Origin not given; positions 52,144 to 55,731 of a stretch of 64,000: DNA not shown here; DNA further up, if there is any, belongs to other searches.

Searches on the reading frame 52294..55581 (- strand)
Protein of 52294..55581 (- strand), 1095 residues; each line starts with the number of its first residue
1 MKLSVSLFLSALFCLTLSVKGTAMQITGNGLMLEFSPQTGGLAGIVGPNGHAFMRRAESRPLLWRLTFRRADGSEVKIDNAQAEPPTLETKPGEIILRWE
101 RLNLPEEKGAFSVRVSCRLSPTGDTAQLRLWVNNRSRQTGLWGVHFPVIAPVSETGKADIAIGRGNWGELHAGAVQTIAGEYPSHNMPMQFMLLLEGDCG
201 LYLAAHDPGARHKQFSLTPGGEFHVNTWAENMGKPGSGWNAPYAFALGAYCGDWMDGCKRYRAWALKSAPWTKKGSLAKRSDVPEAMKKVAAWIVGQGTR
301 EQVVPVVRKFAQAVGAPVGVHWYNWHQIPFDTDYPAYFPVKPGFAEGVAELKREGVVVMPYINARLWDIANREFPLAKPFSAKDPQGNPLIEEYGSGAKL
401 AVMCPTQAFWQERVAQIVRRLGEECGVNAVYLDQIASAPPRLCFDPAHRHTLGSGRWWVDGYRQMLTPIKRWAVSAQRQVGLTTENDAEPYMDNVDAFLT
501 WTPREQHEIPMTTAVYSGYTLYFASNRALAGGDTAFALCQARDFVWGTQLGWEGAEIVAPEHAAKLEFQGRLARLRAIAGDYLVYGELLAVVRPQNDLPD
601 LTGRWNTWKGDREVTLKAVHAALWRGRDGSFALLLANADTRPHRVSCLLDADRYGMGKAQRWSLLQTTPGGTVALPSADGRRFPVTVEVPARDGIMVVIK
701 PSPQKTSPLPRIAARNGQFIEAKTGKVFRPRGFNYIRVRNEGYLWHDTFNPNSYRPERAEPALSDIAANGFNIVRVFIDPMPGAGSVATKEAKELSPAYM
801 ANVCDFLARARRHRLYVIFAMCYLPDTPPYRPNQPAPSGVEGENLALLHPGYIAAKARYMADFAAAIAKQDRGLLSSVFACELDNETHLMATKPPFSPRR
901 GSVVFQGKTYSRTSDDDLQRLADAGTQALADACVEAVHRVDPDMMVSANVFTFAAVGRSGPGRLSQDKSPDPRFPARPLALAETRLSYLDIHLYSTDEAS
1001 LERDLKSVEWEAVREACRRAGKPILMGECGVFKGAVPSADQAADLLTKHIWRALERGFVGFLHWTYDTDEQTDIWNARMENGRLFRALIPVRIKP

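Call 71: search_protein_families(library=pfam, proteins=[window:52294-55581:-], max_evalue=0.0001)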
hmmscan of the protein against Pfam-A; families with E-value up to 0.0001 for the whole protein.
window:52294-55581:- (1095 aa): 2 families
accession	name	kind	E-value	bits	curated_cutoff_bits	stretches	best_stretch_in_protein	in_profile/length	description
PF19773.5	DUF6259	-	2.4e-80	270.3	28.7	1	240-524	2-297/300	Domain of unknown function (DUF6259)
PF00150.24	Cellulase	-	3.2e-05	24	23.5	1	754-1040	18-250/272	Cellulase (glycosyl hydrolase family 5)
